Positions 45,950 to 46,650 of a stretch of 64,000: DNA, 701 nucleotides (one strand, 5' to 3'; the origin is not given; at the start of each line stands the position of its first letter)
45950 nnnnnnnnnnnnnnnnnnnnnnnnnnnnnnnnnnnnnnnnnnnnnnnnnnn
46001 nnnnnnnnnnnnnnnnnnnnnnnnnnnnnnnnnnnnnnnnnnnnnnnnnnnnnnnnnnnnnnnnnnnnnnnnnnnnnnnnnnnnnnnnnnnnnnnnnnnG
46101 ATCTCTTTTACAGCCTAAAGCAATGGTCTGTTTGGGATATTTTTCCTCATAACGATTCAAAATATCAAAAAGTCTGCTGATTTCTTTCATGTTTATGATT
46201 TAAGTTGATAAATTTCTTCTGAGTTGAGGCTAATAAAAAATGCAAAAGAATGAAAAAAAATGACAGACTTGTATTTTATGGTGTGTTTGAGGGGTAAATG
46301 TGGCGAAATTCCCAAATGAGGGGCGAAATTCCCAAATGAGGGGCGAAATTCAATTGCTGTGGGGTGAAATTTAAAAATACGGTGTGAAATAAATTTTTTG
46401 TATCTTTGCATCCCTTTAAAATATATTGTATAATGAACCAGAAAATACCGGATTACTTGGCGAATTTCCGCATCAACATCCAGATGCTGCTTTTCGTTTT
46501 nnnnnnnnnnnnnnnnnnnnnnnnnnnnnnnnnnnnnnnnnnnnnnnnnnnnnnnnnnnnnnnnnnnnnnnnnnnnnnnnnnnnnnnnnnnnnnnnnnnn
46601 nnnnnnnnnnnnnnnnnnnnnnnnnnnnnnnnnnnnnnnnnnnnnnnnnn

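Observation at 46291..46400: Five phased 20-bp direct repeats (core GYGAAAT) directly upstream of a LytTR regulator promoter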

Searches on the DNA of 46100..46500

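Call 36: search_rna_families(source=window, start=46100, end=46500, threshold=evalue, max_evalue=1)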
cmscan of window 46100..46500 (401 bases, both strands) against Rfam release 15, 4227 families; matches with E-value up to 1: 2.
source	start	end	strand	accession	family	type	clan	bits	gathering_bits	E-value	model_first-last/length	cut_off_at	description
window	46170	46270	-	RF04134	MIR7504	Gene; miRNA;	-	19.6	83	0.73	15-110/124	no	MIR7504 microRNA precursor family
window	46223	46280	+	RF01306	sR52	Gene; snRNA; snoRNA; CD-box;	-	15.1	50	0.89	1-60/60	no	Small nucleolar RNA sR52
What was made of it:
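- Tried and rejected: Rfam scan of 46100-46500: only chance-level hits with E about 0.7-0.9 (call 36), so there is no evidence for an RNA element.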
